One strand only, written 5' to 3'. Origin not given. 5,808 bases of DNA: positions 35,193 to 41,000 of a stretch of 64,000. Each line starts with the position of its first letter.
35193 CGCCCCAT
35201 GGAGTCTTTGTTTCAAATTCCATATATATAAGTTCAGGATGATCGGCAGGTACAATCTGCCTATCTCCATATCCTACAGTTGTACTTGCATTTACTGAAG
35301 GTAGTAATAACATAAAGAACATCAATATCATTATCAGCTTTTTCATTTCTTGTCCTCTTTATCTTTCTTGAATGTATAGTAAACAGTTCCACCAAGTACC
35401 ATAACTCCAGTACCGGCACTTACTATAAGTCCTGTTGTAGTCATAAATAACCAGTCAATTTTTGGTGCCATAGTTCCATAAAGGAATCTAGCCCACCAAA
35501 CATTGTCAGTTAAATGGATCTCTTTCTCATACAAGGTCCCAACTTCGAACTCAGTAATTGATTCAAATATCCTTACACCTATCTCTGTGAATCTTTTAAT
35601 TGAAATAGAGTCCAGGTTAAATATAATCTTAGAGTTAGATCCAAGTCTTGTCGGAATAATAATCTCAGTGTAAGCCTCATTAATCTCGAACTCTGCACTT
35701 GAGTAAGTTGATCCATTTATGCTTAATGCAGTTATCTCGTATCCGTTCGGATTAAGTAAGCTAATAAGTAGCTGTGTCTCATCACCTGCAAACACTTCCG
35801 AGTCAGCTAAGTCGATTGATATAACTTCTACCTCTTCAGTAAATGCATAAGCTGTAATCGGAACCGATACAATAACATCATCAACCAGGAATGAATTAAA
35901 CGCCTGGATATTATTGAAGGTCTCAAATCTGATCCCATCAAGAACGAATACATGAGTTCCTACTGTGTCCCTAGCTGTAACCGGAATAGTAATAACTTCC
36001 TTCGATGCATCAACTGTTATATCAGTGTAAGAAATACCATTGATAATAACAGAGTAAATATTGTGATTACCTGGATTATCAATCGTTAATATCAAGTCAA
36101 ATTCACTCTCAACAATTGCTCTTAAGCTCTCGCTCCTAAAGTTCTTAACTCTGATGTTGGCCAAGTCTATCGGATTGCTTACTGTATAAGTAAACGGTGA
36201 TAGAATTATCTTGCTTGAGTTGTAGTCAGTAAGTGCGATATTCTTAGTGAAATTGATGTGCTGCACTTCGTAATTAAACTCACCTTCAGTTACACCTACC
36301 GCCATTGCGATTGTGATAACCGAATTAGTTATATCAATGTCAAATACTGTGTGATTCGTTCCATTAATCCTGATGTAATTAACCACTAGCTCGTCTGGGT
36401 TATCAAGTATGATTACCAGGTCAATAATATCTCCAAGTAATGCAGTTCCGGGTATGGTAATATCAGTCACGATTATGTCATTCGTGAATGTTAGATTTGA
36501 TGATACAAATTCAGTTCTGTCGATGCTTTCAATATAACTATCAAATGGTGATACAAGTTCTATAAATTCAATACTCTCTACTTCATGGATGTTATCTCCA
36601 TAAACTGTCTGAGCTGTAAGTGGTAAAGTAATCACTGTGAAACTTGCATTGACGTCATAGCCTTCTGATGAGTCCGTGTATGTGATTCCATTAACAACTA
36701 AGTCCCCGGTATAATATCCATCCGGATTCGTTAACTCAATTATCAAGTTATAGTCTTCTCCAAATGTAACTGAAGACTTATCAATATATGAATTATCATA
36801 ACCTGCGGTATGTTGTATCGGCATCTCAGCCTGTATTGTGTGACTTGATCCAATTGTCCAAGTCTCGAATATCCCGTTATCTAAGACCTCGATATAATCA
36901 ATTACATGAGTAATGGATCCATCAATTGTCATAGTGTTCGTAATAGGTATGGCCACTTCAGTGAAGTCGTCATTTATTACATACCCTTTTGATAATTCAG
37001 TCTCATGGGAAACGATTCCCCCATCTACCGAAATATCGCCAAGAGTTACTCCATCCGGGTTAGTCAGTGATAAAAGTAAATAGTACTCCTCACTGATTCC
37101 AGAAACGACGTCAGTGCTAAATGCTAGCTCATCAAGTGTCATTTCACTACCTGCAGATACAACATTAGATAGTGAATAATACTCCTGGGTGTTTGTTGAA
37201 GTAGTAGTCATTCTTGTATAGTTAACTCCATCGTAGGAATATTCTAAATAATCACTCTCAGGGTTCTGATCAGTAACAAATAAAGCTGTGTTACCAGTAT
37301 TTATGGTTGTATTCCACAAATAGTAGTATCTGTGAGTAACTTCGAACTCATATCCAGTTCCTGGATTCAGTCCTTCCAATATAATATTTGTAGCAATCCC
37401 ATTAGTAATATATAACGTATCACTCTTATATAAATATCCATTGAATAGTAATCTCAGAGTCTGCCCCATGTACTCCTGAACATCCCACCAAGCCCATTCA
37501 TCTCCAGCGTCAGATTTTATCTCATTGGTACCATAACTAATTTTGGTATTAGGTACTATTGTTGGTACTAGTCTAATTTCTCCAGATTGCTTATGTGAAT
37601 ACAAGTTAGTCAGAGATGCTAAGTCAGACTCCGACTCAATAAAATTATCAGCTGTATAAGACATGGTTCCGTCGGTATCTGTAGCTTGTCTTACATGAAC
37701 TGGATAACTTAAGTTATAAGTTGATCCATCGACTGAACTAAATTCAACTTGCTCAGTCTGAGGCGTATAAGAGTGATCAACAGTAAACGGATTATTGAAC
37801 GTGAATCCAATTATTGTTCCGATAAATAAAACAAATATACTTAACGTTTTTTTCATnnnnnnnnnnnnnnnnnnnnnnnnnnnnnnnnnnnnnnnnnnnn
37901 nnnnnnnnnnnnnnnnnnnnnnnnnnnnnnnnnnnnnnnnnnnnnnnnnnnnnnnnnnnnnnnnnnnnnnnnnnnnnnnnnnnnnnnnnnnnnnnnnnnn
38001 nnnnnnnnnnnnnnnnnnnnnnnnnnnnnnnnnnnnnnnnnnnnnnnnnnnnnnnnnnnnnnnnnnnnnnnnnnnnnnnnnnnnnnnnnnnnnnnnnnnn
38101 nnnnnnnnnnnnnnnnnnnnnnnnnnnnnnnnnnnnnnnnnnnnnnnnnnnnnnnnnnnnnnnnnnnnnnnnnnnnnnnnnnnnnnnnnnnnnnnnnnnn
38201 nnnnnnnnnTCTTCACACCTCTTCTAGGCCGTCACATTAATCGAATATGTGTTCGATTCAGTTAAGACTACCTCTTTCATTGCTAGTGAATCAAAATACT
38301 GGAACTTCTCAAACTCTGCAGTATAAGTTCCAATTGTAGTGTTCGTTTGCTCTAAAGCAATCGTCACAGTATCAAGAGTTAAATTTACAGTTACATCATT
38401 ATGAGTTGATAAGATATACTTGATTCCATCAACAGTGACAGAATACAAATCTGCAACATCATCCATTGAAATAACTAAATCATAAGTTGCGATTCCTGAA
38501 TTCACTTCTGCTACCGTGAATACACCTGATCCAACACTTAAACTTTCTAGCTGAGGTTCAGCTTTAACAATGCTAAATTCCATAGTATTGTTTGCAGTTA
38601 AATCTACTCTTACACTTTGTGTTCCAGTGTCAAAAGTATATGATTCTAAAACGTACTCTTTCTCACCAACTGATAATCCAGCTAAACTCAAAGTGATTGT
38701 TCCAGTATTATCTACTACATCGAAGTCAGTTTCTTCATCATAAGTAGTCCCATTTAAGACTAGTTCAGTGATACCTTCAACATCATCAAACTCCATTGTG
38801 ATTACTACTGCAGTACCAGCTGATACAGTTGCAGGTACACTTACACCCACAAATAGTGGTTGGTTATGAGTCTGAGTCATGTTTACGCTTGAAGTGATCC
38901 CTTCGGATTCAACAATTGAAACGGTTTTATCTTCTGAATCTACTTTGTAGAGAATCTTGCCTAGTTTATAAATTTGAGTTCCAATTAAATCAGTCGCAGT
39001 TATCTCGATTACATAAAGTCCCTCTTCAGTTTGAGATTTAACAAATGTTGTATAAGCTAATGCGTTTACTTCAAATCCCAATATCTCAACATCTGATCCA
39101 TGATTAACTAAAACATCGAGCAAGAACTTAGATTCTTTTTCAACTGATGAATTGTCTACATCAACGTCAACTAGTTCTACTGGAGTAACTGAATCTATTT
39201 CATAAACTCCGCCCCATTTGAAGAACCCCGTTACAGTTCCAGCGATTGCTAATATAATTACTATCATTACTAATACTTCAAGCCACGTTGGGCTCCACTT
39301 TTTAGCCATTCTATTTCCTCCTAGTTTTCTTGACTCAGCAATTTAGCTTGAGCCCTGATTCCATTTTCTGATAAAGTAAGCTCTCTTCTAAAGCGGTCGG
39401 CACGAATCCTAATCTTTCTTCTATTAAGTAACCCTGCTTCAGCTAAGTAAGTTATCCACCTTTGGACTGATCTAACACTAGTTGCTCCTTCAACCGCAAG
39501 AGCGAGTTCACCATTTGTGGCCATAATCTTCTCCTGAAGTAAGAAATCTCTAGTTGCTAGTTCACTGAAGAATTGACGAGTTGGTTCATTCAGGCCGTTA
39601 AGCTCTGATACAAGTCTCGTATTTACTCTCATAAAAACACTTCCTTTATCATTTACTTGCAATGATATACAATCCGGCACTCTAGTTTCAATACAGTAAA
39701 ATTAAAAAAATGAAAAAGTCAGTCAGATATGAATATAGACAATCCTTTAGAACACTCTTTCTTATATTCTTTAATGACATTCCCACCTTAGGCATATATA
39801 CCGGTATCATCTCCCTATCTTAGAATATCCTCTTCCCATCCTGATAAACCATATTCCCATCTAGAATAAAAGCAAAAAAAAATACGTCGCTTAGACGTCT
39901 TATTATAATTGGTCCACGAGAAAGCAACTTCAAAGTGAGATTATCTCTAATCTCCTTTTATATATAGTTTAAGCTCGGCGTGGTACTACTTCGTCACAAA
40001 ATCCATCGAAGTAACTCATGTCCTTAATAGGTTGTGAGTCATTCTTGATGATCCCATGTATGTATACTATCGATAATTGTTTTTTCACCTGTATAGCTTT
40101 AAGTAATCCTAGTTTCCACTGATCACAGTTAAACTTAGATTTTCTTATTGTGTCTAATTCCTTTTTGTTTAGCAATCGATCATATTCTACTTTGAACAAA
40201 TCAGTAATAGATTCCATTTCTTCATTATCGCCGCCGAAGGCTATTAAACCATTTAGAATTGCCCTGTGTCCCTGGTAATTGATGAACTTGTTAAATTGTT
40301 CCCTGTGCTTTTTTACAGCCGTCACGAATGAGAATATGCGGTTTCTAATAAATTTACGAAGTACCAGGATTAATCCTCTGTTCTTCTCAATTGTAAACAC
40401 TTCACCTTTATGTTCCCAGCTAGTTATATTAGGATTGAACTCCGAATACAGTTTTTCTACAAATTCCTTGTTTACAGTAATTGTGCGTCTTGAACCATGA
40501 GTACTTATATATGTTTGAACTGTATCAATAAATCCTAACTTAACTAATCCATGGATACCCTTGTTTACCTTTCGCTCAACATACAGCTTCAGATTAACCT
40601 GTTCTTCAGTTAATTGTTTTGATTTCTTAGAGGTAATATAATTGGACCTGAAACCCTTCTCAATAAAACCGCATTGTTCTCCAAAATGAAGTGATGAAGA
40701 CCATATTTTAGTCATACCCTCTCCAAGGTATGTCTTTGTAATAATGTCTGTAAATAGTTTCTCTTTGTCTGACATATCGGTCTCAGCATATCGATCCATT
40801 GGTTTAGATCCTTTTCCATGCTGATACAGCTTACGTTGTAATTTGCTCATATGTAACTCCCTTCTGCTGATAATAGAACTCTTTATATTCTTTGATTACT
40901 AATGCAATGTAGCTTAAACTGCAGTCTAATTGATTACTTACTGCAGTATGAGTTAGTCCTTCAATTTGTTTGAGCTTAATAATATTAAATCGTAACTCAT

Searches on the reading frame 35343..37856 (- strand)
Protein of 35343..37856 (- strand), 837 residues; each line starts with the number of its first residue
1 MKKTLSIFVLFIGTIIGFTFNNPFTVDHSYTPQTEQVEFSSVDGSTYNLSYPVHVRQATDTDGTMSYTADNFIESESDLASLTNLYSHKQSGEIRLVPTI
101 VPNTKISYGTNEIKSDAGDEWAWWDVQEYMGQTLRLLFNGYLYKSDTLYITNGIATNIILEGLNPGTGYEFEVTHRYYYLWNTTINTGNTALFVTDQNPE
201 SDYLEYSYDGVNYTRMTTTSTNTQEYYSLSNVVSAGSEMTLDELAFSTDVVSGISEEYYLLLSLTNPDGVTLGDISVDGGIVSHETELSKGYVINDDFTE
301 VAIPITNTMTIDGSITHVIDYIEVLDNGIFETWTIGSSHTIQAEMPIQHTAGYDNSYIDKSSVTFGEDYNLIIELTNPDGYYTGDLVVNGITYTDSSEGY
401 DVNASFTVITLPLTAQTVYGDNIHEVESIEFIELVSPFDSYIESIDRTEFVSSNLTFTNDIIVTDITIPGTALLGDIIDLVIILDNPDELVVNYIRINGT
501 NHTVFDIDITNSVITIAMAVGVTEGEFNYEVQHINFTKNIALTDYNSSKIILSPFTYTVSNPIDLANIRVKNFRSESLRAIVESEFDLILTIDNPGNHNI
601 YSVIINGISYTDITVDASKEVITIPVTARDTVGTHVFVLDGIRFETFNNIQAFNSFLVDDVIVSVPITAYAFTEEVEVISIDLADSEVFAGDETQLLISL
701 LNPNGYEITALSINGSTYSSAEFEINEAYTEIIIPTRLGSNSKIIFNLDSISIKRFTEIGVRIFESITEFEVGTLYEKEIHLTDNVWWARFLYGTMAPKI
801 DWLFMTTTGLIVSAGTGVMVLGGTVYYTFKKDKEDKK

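Call 10: search_protein_families(library=pfam, proteins=[window:35343-37856:-])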
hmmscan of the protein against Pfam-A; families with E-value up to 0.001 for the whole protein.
window:35343-37856:- (837 aa): 0 families

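Call 13: search_protein_families(library=phrogs, proteins=[window:35343-37856:-])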
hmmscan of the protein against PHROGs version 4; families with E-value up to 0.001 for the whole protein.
window:35343-37856:- (837 aa): 0 families

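Call 37: search_protein_families(library=ncbifam, max_evalue=0.01, proteins=[window:35343-37856:-])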
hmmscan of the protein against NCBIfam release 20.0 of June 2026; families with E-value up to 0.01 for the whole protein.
window:35343-37856:- (837 aa): 0 families

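Call 38: search_dna_similar(query=window:35343-37856:-, collection=phages, mode=protein, max_rows=10)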
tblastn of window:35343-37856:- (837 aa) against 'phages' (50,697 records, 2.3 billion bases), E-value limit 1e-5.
No match.

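Call 85: search_solved_structures(query=window:35343-37856:-, max_evalue=1)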
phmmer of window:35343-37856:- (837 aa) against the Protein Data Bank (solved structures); distinct sequences matched with E-value up to 1: 9.
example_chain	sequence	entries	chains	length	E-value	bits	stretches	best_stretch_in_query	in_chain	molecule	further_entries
1us8_A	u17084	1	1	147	0.15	13.5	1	565-646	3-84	DNA DOUBLE-STRAND BREAK REPAIR RAD50 ATPASE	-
1f2t_A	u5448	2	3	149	0.16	13.5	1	565-646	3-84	RAD50 ABC-ATPASE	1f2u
1ii8_A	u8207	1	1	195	0.3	12.6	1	565-646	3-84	Rad50 ABC-ATPase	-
3qkr_A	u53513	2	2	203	0.33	12.4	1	565-646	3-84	DNA double-strand break repair rad50 ATPase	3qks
4nch_A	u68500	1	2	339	0.88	11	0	565-646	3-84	DNA double-strand break repair Rad50 ATPase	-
4nci_A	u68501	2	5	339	0.89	11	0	565-646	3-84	DNA double-strand break repair Rad50 ATPase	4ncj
4nck_A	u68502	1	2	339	0.89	11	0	565-646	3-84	DNA double-strand break repair Rad50 ATPase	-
3qkt_A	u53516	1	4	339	0.89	11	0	565-646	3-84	DNA double-strand break repair rad50 ATPase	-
3qku_A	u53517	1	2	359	0.98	10.8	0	565-646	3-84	DNA double-strand break repair rad50 ATPase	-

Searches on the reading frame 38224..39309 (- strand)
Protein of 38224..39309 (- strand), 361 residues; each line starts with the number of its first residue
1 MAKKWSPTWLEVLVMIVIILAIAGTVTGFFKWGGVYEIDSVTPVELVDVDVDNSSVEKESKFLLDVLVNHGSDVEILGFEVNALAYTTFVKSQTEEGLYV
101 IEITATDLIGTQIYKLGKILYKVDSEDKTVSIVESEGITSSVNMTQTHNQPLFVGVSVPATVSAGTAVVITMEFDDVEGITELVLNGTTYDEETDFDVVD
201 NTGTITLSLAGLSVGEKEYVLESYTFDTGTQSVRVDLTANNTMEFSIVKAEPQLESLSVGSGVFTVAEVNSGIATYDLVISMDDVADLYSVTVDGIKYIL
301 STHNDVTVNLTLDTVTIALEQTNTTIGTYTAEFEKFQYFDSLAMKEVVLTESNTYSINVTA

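Call 10: search_protein_families(library=pfam, proteins=[window:38224-39309:-])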
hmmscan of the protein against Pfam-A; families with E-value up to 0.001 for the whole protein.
window:38224-39309:- (361 aa): 0 families

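Call 13: search_protein_families(library=phrogs, proteins=[window:38224-39309:-])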
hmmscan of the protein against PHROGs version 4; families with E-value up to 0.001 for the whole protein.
window:38224-39309:- (361 aa): 0 families

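Call 37: search_protein_families(library=ncbifam, max_evalue=0.01, proteins=[window:38224-39309:-])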
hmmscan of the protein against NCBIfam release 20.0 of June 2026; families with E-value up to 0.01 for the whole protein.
window:38224-39309:- (361 aa): 0 families

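Call 87: search_solved_structures(query=window:38224-39309:-, max_evalue=1)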
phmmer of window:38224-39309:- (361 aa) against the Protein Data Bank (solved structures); distinct sequences matched with E-value up to 1: 2.
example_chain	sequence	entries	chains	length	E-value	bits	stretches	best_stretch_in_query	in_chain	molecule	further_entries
2lzf_A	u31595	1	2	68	0.11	15.1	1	56-86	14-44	Uncharacterized protein ykzF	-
6m40_A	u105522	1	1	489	0.24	14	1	82-194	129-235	NS3-like protein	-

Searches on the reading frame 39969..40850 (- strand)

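Call 10: search_protein_families(library=pfam, proteins=[window:39969-40850:-])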
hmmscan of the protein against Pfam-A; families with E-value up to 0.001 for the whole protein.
window:39969-40850:- (293 aa): 0 families

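Call 13: search_protein_families(library=phrogs, proteins=[window:39969-40850:-])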
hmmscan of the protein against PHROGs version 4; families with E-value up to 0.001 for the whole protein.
window:39969-40850:- (293 aa): 0 families

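Call 37: search_protein_families(library=ncbifam, max_evalue=0.01, proteins=[window:39969-40850:-])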
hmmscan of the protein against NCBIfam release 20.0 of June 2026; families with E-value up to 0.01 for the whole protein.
window:39969-40850:- (293 aa): 1 family
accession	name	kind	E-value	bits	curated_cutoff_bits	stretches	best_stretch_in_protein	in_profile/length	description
NF053606.1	Sta1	subfamily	0.0058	16.7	80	0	76-136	31-91/100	Sta1 family transcriptional regulator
